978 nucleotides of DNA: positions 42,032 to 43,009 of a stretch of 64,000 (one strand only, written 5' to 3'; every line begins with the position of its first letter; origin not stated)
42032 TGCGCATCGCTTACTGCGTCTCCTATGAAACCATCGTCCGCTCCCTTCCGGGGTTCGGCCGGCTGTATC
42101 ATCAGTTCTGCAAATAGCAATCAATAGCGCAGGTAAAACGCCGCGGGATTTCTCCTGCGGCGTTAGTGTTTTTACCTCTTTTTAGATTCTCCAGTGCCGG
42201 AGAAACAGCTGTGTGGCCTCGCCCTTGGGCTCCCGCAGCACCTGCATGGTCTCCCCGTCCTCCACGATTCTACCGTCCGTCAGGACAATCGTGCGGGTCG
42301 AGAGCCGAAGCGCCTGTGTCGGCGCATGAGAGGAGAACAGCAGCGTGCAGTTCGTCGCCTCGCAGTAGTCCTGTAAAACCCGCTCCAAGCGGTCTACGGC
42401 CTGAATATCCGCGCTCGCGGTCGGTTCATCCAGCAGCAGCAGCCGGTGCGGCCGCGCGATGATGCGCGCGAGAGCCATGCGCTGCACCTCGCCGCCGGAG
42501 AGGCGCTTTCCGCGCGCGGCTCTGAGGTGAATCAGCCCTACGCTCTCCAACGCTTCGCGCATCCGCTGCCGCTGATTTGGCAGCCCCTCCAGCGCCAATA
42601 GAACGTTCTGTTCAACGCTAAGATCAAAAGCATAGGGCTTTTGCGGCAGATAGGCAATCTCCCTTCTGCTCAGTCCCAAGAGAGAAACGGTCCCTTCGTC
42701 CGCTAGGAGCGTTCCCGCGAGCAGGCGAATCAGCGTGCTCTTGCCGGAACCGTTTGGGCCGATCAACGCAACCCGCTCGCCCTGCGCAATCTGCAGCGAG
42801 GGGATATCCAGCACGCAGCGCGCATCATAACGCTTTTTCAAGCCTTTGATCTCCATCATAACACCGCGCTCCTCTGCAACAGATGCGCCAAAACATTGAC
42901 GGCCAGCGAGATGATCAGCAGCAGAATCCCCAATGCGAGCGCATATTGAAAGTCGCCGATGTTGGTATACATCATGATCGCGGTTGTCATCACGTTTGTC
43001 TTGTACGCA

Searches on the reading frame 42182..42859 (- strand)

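Call 61: search_protein_families(library=pfam, proteins=[window:42182-42859:-], max_evalue=0.001)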
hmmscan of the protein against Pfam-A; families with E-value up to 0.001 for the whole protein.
window:42182-42859:- (225 aa): 6 families
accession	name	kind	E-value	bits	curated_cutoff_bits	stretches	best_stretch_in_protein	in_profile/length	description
PF00005.33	ABC_tran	-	1.2e-29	104.1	25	1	20-148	4-137/137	ABC transporter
PF13304.12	AAA_21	-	9.5e-11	42.7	27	1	31-82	3-65/304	AAA domain, putative AbiEii toxin, Type IV TA system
PF02463.25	SMC_N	-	5.7e-06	26.4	40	0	30-44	27-41/220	RecF/RecN/SMC N terminal domain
PF13191.12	AAA_16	-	0.0001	23.3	32.6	1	27-145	24-140/167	AAA ATPase domain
PF13555.12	AAA_29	-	0.00024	21.2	27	1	24-44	19-39/61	P-loop containing region of AAA domain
PF13401.12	AAA_22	-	0.00045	21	27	1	30-145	8-92/130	AAA domain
